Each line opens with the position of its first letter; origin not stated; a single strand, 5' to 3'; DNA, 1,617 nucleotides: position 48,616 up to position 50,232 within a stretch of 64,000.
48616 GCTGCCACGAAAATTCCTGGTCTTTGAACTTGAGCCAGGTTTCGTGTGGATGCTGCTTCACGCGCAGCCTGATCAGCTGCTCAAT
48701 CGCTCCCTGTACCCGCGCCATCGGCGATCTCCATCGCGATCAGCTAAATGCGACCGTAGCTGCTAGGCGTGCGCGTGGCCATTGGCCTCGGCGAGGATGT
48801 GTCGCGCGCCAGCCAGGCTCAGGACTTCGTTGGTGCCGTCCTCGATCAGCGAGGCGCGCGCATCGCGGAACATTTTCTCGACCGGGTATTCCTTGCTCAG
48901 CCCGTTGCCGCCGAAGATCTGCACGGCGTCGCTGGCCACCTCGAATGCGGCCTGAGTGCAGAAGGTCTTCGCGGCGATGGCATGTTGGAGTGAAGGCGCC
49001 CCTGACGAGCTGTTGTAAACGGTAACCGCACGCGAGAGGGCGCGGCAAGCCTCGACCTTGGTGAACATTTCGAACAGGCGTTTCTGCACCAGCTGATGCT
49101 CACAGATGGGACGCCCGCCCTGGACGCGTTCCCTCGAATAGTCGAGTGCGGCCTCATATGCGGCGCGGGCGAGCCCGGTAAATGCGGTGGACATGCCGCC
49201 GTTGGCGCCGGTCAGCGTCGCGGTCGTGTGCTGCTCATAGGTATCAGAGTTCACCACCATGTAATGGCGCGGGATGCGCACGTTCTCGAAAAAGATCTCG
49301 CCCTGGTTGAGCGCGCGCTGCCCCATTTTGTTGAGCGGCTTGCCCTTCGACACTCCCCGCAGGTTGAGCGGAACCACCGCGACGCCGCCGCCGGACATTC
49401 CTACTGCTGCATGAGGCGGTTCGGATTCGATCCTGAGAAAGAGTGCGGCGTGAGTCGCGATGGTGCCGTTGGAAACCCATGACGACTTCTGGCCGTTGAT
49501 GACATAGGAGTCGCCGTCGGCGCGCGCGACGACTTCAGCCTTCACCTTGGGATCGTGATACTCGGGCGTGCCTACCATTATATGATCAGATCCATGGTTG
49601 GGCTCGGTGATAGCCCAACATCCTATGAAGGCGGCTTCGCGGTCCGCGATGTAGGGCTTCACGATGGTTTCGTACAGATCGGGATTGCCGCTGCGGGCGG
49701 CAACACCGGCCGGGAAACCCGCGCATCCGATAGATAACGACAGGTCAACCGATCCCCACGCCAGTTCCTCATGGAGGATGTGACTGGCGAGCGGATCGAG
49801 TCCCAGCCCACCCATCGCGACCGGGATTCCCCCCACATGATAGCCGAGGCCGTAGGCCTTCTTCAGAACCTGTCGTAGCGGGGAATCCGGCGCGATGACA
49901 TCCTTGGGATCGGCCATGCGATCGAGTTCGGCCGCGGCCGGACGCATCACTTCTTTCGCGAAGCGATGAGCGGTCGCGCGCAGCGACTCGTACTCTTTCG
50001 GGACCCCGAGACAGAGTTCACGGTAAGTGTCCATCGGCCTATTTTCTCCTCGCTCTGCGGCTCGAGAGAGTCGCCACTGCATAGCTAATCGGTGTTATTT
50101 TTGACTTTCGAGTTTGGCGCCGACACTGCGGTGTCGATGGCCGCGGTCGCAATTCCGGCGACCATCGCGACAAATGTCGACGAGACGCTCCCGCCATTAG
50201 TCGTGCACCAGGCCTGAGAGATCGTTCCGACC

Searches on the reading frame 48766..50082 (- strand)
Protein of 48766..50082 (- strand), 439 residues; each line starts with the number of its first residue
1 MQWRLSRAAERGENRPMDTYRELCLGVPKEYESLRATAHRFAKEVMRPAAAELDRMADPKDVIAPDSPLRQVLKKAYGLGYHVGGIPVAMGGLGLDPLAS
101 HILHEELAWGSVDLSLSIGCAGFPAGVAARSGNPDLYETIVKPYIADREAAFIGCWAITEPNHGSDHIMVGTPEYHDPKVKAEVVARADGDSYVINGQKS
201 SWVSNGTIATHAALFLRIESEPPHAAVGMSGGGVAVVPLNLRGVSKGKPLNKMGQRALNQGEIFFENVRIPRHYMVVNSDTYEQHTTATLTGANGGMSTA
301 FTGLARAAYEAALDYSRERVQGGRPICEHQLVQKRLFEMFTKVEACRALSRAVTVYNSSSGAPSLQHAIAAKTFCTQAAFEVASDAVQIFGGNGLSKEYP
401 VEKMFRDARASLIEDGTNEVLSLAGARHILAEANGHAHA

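Call 43: find_related_loci(query=window:48766-50082:-, collection=genome_contigs, flank=3000)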
Query window:48766-50082:- (439 aa) in genome_contigs; peptide patterns used: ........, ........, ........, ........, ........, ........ (x = any residue, [..] = any of these).
600 stretches matched a pattern (row limit reached: there are more); 587 encode a relative of the query (tblastn E <= 1e-3); the best 80 are kept; 80 distinct loci.
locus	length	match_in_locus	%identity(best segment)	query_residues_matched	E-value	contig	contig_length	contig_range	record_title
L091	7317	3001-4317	91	1-439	0e+0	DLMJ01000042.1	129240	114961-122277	MAG TPA_asm: Candidatus Binatus soli isolate UBA7539 UBA7539_contig_227, whole genome shotgun sequence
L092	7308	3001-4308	90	4-439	0e+0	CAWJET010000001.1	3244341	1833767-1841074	MAG: uncultured delta proteobacterium isolate MFD09222.bin.1.22 genome assembly, contig: contig_37878, whole genome shot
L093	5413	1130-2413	87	12-439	0e+0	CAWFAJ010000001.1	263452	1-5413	MAG: uncultured delta proteobacterium isolate MFD00991.bin.1.136 genome assembly, contig: contig_13408, whole genome sho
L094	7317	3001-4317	86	1-439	0e+0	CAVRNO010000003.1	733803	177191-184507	MAG: Candidatus Binataceae bacterium isolate MFD03726.bin.1.6 genome assembly, contig: contig_31047, whole genome shotgu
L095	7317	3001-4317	87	1-439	0e+0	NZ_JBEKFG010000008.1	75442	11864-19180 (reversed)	MAG: Candidatus Binatus sp. isolate SPRUCE 224 SPRUCE_224_8, whole genome shotgun sequence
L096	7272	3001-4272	80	17-439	0e+0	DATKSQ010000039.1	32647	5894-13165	MAG TPA_asm: Candidatus Binataceae bacterium isolate SMAG_U14058 k141_852605, whole genome shotgun sequence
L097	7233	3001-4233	81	17-430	0e+0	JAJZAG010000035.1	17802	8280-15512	MAG: Deltaproteobacteria bacterium isolate FK5.bin86 NODE_4234_length_17802_cov_1.413126, whole genome shotgun sequence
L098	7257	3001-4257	70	13-437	0e+0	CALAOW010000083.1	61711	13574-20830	MAG TPA_asm: uncultured proteobacterium isolate ERR1035437_bin.86_CONCOCT_v1.1_MAG genome assembly, contig: ERZ1756482.1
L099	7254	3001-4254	70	11-433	0e+0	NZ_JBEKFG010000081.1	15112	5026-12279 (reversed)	MAG: Candidatus Binatus sp. isolate SPRUCE 224 SPRUCE_224_81, whole genome shotgun sequence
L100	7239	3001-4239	68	9-430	0e+0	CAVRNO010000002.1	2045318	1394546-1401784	MAG: Candidatus Binataceae bacterium isolate MFD03726.bin.1.6 genome assembly, contig: contig_15392, whole genome shotgu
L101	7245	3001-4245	69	17-435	0e+0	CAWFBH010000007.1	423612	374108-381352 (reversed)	MAG: uncultured delta proteobacterium isolate MFD02248.bin.2.83 genome assembly, contig: contig_3584, whole genome shotg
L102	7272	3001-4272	68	9-437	0e+0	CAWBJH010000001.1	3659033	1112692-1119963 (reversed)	MAG: uncultured delta proteobacterium isolate MFD03323.bin.1.18 genome assembly, contig: contig_33361, whole genome shot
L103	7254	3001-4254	68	17-439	0e+0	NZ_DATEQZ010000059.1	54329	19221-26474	MAG: Candidatus Binatus sp. isolate SMAG_U9060 k141_590190, whole genome shotgun sequence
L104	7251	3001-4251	64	9-430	4e-168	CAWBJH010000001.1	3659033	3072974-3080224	MAG: uncultured delta proteobacterium isolate MFD03323.bin.1.18 genome assembly, contig: contig_33361, whole genome shot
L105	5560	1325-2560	59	11-430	2e-159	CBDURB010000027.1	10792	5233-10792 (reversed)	MAG TPA_asm: uncultured bacterium isolate SRR22302374_concoct_75 genome assembly, contig: ERZ26661914.4353, whole genome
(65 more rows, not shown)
